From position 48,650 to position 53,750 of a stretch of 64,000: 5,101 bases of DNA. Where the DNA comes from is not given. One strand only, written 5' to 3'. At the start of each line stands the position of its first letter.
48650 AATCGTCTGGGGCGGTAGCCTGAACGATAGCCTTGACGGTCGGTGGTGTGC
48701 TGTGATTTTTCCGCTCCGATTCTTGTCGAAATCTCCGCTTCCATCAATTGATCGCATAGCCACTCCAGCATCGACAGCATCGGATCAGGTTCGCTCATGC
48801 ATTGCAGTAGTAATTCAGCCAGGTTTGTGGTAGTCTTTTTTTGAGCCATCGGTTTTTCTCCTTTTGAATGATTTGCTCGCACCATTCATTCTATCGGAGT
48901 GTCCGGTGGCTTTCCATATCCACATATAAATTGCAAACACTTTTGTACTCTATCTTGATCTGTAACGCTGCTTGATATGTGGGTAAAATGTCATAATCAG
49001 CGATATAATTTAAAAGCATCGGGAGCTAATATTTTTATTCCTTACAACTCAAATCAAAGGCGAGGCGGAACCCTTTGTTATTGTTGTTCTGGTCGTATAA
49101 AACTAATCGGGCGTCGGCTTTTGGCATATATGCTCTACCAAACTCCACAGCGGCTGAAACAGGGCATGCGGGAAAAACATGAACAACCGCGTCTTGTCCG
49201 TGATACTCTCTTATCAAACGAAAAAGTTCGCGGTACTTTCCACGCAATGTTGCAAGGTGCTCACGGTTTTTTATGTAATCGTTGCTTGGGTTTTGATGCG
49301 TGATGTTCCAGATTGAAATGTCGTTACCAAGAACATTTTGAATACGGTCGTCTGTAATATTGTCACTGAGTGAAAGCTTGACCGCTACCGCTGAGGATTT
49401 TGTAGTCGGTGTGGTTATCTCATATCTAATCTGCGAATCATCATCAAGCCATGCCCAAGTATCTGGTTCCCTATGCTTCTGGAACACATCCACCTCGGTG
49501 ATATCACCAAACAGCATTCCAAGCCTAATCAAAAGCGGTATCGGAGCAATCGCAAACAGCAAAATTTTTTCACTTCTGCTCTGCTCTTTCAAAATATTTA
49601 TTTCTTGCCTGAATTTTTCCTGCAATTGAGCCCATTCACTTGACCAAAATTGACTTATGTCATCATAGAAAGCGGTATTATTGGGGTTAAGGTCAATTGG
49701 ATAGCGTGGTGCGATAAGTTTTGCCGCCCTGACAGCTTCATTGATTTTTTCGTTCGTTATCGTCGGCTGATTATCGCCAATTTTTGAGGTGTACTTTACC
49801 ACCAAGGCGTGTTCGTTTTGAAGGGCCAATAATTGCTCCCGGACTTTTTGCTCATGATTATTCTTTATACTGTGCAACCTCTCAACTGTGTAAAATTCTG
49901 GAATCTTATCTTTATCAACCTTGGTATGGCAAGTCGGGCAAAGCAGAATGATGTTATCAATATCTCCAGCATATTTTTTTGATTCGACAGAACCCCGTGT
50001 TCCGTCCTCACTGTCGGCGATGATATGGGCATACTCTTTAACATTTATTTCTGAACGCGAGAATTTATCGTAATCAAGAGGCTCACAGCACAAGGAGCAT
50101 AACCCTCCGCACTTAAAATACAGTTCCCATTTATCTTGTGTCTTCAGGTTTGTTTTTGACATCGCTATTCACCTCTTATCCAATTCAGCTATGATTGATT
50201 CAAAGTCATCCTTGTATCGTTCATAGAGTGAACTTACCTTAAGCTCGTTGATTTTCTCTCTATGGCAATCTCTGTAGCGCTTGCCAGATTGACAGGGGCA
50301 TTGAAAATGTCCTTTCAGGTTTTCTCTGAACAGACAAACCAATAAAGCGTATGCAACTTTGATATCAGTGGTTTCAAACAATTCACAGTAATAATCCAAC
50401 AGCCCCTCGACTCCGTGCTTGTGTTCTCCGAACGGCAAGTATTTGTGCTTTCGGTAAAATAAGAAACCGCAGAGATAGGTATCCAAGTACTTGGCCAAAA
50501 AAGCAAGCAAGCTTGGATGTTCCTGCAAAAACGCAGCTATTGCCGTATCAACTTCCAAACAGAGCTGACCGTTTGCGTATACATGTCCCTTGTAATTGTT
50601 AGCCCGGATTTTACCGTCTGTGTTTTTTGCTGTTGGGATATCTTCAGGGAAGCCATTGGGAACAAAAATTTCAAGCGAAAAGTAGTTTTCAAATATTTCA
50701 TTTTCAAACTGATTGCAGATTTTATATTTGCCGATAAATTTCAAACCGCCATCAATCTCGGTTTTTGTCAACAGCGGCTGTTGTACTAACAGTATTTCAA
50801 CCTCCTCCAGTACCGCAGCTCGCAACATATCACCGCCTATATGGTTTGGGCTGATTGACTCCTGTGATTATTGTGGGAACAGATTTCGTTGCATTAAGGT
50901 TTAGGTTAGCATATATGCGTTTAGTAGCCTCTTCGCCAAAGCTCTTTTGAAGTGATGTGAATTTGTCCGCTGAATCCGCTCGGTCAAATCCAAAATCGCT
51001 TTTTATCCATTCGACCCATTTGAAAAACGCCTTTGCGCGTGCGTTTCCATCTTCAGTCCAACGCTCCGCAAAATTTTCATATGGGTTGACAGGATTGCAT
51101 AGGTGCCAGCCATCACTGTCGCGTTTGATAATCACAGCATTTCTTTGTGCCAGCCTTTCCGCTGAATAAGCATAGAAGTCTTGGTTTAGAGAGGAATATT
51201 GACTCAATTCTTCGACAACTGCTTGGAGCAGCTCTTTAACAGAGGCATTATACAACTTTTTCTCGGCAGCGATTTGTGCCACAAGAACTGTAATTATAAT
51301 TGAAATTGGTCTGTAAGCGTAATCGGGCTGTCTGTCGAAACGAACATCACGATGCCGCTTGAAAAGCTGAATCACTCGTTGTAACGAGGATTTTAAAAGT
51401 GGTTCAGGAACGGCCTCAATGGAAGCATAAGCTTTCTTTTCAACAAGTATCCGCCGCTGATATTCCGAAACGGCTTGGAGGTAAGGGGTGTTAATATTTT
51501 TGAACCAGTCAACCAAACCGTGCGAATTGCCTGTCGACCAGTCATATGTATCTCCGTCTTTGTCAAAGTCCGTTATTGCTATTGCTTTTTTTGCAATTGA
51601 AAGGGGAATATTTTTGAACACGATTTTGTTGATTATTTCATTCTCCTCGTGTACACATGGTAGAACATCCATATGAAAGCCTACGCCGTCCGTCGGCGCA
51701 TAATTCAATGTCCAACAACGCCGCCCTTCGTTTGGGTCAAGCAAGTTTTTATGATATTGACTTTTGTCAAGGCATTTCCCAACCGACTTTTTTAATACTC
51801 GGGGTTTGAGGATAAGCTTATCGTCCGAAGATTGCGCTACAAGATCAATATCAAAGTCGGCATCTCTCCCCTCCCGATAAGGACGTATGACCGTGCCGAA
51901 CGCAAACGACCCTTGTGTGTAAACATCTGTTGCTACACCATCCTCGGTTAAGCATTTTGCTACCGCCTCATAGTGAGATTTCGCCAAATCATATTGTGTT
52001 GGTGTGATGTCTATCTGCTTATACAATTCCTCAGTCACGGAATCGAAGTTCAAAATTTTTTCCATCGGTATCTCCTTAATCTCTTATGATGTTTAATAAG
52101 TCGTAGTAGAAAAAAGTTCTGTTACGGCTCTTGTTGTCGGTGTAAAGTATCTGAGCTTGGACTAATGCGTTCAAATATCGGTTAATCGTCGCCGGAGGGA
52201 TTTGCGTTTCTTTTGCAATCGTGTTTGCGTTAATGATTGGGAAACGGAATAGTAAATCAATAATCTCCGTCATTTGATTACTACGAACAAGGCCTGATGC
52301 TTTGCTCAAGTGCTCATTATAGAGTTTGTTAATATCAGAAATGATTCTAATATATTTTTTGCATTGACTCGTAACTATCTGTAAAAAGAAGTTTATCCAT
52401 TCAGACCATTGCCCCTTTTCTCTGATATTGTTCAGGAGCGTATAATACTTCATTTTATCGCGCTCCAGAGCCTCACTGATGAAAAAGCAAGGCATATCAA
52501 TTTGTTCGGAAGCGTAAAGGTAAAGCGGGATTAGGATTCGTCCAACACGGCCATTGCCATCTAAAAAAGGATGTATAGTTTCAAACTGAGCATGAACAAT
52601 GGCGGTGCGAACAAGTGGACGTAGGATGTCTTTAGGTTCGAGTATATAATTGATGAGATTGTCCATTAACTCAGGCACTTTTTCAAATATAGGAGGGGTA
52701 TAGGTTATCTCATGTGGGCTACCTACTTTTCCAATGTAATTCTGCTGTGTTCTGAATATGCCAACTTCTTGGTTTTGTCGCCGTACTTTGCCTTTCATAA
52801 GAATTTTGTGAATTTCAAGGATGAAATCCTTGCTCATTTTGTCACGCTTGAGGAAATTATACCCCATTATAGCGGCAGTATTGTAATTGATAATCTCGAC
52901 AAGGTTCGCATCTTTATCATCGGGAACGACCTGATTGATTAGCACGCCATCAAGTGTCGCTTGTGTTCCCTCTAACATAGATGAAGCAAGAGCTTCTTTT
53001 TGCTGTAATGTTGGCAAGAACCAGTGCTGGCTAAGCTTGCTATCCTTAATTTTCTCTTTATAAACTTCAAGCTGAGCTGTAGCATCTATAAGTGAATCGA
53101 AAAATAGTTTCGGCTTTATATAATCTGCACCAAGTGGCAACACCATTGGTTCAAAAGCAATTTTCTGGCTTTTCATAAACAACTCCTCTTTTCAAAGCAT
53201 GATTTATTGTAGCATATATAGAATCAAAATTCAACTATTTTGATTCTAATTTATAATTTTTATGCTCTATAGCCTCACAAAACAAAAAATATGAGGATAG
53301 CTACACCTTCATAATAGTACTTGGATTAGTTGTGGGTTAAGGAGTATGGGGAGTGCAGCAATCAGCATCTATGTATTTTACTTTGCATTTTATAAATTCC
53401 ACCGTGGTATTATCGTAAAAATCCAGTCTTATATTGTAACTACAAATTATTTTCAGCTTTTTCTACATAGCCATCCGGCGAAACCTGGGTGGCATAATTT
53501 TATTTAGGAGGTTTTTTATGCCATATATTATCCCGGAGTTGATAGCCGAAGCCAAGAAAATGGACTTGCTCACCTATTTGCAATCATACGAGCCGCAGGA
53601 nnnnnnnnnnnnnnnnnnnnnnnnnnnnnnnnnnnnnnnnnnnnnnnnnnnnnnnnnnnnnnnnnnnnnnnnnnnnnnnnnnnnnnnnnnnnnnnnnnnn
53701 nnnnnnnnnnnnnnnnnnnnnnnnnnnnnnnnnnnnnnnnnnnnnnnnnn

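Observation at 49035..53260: Four-gene operon: Fic + CD-NTase-like + E2/SEC-C + HNH-SAVED-like, a CBASS variant with a Fic gene in first position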

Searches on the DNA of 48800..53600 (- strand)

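Call 66: search_rna_families(source=window, start=48800, end=53600, threshold=evalue, max_evalue=1)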
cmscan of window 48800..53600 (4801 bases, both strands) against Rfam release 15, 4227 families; matches with E-value up to 1: 0.
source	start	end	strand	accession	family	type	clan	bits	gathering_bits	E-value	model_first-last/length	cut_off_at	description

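Call 67: search_rna_families(source=L143, start=5650, end=6050, threshold=evalue, max_evalue=1)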
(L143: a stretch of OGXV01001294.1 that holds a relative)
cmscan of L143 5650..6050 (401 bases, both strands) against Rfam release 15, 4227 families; matches with E-value up to 1: 3.
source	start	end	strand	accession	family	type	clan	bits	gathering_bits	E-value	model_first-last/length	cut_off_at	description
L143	5859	5918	-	RF03388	mir-9418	Gene; miRNA;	-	26.9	82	0.01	1-61/61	no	mir-9418 microRNA precursor family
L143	5777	5868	-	RF03534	sRNA71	Gene; sRNA;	-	23.7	50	0.27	1-104/104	no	Staphylococcus sRNA71 small RNA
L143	5816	5877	-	RF03821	mir-2002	Gene; miRNA;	-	19.3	49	0.36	1-68/68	no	mir-2002 microRNA precursor family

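Call 69: search_dna_similar(query=window:49022-53260:-, collection=plasmids, mode=distant, max_rows=10)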
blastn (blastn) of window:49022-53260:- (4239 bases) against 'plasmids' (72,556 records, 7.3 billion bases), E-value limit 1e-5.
Records with a match: 42; places in all: 42; records where one place covers at least 80% of the query: 0.
Best place of each record, by identity: 90-95% 1; 60-80% 41.
By first word of the organism name: Sinorhizobium 39; Bacillus 1; Phyllobacterium 1; Candidatus 1.
By predicted mobility (MOB-suite, as given by PLSDB): conjugative 38; non-mobilizable 4.
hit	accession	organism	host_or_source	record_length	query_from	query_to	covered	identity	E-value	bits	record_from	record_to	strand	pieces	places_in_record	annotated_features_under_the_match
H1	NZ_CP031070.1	Bacillus sp. JAS24-2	cell culture,soil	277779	658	746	2%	78.7%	7e-10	76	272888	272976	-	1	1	Fic/DOC family N-terminal domain-containing protein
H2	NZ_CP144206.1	Sinorhizobium chiapasense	mixed culture,rhizosphere soil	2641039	665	749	2%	76.5%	1e-6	64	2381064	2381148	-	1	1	none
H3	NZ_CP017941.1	Phyllobacterium zundukense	Oxytropis triphylla,cell culture,root ...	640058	667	748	2%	78.0%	1e-7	68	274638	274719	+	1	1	Fic family protein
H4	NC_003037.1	Sinorhizobium meliloti 1021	-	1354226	667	749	2%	77.1%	1e-6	65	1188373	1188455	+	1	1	none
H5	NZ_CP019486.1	Sinorhizobium meliloti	alfalfa,single cell,nitrogen fixing ...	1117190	667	749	2%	77.1%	1e-6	65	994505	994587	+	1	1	record has no annotation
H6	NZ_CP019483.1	Sinorhizobium meliloti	alfalfa,whole organism,alfalfa nodule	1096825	667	749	2%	77.1%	1e-6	65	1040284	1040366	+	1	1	record has no annotation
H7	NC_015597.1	Sinorhizobium meliloti AK83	-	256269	667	749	2%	77.1%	1e-6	65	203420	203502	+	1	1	Fic family protein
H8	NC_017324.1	Sinorhizobium meliloti BL225C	-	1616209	667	749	2%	77.1%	1e-6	65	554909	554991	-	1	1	none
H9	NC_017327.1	Sinorhizobium meliloti SM11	-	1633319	667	749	2%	77.1%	1e-6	65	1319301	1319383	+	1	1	none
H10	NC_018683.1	Sinorhizobium meliloti Rm41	-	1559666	667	749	2%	77.1%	1e-6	65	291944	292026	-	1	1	none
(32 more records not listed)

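Call 70: search_dna_similar(query=window:49022-53260:-, collection=phages, mode=distant, max_rows=10)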
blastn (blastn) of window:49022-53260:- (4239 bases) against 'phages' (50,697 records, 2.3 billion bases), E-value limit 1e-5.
Records with a match: 2; places in all: 2; records where one place covers at least 80% of the query: 0.
Best place of each record, by identity: 90-95% 2.
By first word of the organism name: Brochothrix 2.
By host as written in the record: Brochothrix thermosphacta 2.
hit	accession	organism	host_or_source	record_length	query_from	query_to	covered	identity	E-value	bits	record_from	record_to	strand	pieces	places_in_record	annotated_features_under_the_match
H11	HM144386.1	Brochothrix phage BL3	Brochothrix thermosphacta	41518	667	710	1%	90.9%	1e-6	63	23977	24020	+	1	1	gp26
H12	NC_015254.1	Brochothrix phage BL3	Brochothrix thermosphacta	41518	667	710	1%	90.9%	1e-6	63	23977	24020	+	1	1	gp26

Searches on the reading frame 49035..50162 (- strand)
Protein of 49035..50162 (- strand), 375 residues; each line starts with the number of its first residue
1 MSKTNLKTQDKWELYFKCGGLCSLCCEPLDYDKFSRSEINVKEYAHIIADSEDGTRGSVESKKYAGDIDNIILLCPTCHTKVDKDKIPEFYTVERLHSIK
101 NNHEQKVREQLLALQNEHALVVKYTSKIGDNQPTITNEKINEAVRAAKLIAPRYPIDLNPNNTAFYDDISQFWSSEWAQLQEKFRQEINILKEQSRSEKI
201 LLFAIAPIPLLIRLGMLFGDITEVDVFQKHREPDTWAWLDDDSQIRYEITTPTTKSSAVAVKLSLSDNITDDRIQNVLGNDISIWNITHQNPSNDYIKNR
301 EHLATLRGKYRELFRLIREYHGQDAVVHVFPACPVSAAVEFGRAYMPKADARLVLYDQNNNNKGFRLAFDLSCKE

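Call 3: search_protein_families(library=pfam, proteins=[window:49035-50162:-], max_evalue=0.1)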
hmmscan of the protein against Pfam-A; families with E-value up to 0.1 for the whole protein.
window:49035-50162:- (375 aa): 3 families
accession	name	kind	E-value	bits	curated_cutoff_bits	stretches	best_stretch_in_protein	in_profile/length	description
PF18145.6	SAVED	-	5e-53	180.1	26.2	1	190-370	8-189/190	SMODS-associated and fused to various effectors sensor domain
PF01844.29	HNH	-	0.00021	21.8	21.4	1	63-82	25-44/47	HNH endonuclease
PF13391.12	HNH_2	-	0.0037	17.5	21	1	43-83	13-59/66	HNH endonuclease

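Call 4: search_protein_families(library=padloc, proteins=[window:49035-50162:-], max_evalue=0.1)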
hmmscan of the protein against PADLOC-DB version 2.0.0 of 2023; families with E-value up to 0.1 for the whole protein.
window:49035-50162:- (375 aa): 42 families (the best 25 are shown)
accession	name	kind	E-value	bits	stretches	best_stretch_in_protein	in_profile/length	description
PDLC00739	Effector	-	3.9e-119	396.3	1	1-371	3-375/378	Endonuclease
PDLC01997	SAVED1--SAVED_HNH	-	1.7e-109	364.7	1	1-370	1-366/368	-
PDLC00746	Effector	-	7.1e-86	286.7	1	5-371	16-387/389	Endonuclease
PDLC00749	Effector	-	3.8e-66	221.7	1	3-361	13-385/395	Endonuclease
PDLC00740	Effector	-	3.8e-52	175.4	1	8-373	18-385/391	Endonuclease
PDLC01998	SAVED1--SAVED_HNH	-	4.4e-52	175.5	1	5-373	113-491/506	-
PDLC00743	Effector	-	1.7e-46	157.1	1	6-368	3-381/384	Endonuclease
PDLC00742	Effector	-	1.1e-44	151.1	1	5-364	120-503/527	Endonuclease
PDLC00751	Effector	-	4.9e-44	149.2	1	5-373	130-513/530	Endonuclease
PDLC00747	Effector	-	1.2e-39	134.6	1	2-363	8-364/373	Endonuclease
PDLC01999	SAVED1--SAVED_HNH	-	3.3e-33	113.2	1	11-373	21-382/387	-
PDLC02000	Effector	-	2.8e-31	106.9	1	15-363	155-506/524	SAVED1--SAVED_HNH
PDLC00738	Effector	-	9.2e-31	105.1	1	9-362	150-510/529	Endonuclease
PDLC00736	Effector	-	1.5e-22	78.2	1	123-363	309-547/561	Endonuclease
PDLC00754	Effector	-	5.7e-20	69.3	1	135-342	18-235/598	Peptidase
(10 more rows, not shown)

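Call 5: search_protein_families(library=ncbifam, proteins=[window:49035-50162:-], max_evalue=0.1)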
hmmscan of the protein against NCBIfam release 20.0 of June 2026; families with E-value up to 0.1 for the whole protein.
window:49035-50162:- (375 aa): 2 families
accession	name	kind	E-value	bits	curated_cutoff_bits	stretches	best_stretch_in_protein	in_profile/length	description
NF033611.0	SAVED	domain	8.6e-49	166.4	33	1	129-371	13-259/261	SAVED domain-containing protein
NF040563.1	guided_IscB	equivalog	0.00068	18.8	175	1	65-123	218-277/314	RNA-guided endonuclease IscB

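Call 46: search_solved_structures(query=window:49035-50162:-, max_evalue=0.001)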
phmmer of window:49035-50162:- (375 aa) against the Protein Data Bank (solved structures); distinct sequences matched with E-value up to 0.001: 8.
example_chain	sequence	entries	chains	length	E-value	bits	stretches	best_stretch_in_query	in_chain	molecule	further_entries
7rwk_A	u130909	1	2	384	5.1e-61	210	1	9-365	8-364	SAVED domain-containing protein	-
8ysq_A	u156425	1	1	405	5.7e-34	121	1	7-358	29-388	SAVED domain-containing protein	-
7rwm_A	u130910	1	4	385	2.6e-25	92.5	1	13-369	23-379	SAVED domain-containing protein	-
8fm1_A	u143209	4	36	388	3.3e-19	72.5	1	7-363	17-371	SAVED domain-containing protein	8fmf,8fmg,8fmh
9dif_A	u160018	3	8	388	8e-18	67.9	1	7-363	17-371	HNH endonuclease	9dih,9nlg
7rws_A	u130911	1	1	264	4e-14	55.7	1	183-369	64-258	SAVED domain-containing protein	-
9om4_A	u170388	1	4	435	2.1e-07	33.6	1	11-115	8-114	HNH endonuclease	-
9eyi_A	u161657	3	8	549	0.00024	23.6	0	174-228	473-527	SMODS-associated and fused to various effectors domain-containing protein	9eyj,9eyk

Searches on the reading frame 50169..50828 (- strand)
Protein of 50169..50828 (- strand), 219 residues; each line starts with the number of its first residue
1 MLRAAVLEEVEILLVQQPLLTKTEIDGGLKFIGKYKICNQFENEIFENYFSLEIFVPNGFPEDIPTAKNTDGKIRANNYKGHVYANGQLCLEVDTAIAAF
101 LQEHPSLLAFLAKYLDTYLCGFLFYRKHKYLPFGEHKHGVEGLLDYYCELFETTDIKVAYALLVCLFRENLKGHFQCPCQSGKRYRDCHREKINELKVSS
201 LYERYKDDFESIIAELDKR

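Call 3: search_protein_families(library=pfam, proteins=[window:50169-50828:-], max_evalue=0.1)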
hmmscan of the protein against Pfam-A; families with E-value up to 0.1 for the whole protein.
window:50169-50828:- (219 aa): 2 families
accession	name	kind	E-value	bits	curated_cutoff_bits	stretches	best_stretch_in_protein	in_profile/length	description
PF02810.21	SEC-C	-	8.1e-05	22.8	20.4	1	176-189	4-17/19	SEC-C motif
PF00179.31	UQ_con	-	0.042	13.9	27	1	48-93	45-85/140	Ubiquitin-conjugating enzyme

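Call 4: search_protein_families(library=padloc, proteins=[window:50169-50828:-], max_evalue=0.1)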
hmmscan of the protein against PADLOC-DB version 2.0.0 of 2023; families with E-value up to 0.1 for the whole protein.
window:50169-50828:- (219 aa): 7 families
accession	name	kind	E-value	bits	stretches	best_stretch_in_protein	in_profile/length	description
PDLC00871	E2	-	6.9e-48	161.4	1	8-216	9-215/241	E2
PDLC00870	E2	-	1.1e-42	144.6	1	7-218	9-219/223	E2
PDLC00865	E2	-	7.5e-39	131.4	1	6-210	8-208/219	E2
PDLC00872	E2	-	2.3e-37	126.6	1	8-216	6-212/216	E2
PDLC00859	E2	-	1.7e-30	104.2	1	8-206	7-209/221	E2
PDLC00861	E2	-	8e-30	102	1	6-197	8-202/232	E2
PDLC00833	E1-E2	-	2.1e-27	94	1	27-212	30-212/222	E1-E2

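Call 5: search_protein_families(library=ncbifam, proteins=[window:50169-50828:-], max_evalue=0.1)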
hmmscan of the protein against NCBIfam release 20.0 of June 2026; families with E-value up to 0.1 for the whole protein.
window:50169-50828:- (219 aa): 1 family
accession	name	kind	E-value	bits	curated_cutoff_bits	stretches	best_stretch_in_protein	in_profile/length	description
NF004088.0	PRK05590.1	equivalog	0.042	14.2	140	1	175-190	149-164/166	hypothetical protein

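Call 45: search_solved_structures(query=window:50169-50828:-, max_evalue=0.01, show_alignments=1)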
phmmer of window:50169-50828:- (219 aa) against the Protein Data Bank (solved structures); distinct sequences matched with E-value up to 0.01: 0.
